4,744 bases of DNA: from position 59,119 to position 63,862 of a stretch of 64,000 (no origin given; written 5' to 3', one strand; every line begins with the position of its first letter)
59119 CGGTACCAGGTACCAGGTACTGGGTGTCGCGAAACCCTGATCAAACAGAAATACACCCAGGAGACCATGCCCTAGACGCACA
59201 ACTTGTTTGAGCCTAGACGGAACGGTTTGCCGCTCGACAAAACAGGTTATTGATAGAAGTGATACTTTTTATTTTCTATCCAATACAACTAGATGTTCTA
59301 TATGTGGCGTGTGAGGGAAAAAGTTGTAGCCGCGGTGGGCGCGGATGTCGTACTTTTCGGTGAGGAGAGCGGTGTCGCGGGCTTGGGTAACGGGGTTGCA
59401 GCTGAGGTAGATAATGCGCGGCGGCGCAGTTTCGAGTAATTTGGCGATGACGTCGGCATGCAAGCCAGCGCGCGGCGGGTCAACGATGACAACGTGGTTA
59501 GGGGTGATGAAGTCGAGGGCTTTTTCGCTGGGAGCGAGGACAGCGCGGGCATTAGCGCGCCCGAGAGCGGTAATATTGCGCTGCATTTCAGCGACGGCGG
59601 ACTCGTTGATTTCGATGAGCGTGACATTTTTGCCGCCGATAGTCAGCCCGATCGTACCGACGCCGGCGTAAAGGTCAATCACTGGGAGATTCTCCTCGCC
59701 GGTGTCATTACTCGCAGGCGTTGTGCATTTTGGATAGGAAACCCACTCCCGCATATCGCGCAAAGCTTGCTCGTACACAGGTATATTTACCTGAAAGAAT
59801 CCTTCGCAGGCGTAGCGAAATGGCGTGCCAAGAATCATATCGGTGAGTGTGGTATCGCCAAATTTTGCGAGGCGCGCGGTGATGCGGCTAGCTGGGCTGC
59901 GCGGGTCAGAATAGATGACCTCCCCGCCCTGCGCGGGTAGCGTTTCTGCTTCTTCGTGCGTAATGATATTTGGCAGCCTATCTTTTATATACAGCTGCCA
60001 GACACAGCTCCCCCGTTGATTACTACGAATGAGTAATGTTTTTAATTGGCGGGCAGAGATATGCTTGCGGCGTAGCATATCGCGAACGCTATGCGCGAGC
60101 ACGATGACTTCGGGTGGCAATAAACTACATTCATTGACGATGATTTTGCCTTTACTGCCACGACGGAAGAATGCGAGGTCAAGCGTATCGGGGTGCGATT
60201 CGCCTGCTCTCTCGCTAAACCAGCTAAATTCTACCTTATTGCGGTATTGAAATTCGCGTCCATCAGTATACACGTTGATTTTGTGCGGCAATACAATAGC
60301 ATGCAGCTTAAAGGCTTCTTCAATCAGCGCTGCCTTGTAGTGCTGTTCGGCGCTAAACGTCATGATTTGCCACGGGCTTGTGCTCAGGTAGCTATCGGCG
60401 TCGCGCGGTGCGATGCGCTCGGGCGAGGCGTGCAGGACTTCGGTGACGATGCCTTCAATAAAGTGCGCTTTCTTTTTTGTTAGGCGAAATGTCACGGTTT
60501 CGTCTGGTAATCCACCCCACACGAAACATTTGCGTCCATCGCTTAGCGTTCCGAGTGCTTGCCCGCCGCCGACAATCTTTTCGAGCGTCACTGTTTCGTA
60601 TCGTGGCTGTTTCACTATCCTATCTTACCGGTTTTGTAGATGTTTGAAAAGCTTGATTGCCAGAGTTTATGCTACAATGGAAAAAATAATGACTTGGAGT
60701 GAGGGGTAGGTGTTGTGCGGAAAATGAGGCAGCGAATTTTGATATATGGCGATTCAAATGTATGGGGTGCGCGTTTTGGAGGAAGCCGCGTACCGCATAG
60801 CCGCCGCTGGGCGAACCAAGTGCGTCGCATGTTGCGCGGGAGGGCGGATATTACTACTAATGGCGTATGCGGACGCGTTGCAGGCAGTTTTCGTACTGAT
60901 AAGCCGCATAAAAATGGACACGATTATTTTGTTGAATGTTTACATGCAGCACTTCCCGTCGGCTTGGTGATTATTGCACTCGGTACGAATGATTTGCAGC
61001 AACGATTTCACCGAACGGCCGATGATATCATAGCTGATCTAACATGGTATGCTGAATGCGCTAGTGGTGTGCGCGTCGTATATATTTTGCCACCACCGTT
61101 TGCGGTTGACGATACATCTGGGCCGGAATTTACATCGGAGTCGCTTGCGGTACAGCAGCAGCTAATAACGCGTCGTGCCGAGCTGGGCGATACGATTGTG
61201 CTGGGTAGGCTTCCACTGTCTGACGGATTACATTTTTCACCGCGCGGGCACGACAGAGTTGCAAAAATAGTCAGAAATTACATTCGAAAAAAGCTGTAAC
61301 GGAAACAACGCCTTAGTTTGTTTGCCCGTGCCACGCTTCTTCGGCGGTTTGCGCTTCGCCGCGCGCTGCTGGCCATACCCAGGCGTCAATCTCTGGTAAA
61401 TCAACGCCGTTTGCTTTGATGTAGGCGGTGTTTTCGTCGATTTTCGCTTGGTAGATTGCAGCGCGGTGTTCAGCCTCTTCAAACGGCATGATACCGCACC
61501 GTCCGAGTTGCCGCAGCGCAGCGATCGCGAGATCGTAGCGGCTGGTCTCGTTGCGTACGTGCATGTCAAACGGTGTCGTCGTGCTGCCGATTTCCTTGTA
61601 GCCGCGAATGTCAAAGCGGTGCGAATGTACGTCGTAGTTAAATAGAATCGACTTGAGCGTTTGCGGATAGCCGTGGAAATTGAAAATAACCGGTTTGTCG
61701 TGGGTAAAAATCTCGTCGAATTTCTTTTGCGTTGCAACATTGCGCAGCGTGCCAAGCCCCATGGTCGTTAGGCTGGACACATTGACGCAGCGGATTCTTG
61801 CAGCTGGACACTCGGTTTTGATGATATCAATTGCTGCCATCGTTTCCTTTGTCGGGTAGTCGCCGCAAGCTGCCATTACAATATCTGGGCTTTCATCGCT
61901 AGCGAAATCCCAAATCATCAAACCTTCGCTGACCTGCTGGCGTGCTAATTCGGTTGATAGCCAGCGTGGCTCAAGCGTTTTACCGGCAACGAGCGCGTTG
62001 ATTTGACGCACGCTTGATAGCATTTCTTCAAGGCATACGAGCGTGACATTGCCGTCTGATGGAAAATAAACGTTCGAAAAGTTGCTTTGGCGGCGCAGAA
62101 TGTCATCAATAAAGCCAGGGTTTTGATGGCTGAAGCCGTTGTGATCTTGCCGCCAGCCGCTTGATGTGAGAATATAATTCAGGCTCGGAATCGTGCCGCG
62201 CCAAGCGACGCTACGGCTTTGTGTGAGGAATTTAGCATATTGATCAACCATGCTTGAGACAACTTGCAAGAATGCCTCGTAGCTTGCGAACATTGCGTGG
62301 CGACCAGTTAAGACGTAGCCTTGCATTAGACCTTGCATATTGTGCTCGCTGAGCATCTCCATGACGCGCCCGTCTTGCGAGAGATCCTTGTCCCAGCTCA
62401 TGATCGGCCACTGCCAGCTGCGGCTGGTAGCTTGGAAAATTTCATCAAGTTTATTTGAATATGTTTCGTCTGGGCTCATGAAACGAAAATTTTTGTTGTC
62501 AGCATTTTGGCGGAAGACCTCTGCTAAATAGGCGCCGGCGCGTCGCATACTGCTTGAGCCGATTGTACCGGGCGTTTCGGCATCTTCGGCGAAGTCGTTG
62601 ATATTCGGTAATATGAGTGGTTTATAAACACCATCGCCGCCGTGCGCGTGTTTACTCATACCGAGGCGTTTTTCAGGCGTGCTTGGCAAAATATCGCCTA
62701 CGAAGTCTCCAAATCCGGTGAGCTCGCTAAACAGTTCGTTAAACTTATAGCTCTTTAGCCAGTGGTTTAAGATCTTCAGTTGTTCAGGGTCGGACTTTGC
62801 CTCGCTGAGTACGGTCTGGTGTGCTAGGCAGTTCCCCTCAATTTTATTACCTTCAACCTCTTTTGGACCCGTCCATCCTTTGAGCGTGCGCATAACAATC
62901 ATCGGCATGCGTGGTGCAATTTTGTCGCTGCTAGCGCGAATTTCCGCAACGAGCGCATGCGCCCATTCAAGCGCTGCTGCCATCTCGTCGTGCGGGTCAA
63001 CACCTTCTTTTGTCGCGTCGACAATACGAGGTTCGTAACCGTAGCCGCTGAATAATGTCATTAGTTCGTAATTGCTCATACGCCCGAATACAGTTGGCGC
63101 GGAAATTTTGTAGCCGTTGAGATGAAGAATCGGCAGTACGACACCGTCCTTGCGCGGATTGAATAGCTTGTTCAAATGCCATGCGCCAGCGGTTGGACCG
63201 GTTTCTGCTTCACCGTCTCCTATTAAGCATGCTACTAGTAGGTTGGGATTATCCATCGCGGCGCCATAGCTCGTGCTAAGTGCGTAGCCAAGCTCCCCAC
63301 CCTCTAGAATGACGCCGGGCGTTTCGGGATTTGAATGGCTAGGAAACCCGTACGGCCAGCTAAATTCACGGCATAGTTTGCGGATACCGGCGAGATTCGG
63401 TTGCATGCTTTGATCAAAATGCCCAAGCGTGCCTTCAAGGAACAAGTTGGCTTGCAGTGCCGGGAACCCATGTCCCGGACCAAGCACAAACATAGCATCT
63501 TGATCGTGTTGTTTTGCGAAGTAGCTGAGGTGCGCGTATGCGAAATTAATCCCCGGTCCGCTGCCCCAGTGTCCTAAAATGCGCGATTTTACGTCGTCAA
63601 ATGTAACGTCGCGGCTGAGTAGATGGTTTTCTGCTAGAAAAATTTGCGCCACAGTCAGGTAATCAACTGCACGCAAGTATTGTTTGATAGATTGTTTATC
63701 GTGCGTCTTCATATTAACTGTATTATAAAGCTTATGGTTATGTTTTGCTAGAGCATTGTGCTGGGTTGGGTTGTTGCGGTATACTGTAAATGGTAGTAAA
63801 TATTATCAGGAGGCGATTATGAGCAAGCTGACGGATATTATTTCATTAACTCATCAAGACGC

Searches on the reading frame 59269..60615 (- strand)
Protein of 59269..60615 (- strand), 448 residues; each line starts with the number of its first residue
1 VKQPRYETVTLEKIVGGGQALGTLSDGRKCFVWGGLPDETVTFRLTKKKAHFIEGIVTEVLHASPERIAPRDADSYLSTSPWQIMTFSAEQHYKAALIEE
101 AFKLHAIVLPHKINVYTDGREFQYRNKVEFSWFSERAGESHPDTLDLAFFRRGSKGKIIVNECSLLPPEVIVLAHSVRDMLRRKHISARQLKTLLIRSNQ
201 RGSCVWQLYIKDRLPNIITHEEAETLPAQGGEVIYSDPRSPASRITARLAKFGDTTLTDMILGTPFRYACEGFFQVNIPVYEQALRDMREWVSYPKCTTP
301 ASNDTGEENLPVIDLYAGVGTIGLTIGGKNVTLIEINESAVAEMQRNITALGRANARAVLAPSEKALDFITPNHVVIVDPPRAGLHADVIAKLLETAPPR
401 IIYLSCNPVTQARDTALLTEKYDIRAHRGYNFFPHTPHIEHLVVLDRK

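Call 71: search_protein_families(library=pfam, proteins=[window:59269-60615:-], max_evalue=0.001)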
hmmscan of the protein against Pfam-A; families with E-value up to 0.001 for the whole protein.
window:59269-60615:- (448 aa): 2 families
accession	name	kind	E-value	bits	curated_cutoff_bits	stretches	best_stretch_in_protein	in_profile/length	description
PF05958.17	tRNA_U5-meth_tr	-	1.1e-14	54.6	23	1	375-447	286-356/357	tRNA (Uracil-5-)-methyltransferase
PF03602.21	Cons_hypoth95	-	3.3e-05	24.1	24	1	311-387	44-128/182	Conserved hypothetical protein 95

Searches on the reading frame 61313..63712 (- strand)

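Call 71: search_protein_families(library=pfam, proteins=[window:61313-63712:-], max_evalue=0.001)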
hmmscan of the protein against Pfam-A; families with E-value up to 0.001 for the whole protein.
window:61313-63712:- (799 aa): 3 families
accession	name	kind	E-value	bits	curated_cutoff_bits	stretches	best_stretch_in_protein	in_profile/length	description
PF09364.15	XFP_N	-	5.3e-125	417.4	23.7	1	7-359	8-362/364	XFP N-terminal domain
PF03894.20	XFP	-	1.4e-72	243.6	22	1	392-567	3-177/177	D-xylulose 5-phosphate/D-fructose 6-phosphate phosphoketolase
PF09363.15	XFP_C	-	3.2e-60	203.5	23.4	1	578-780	1-202/202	XFP C-terminal domain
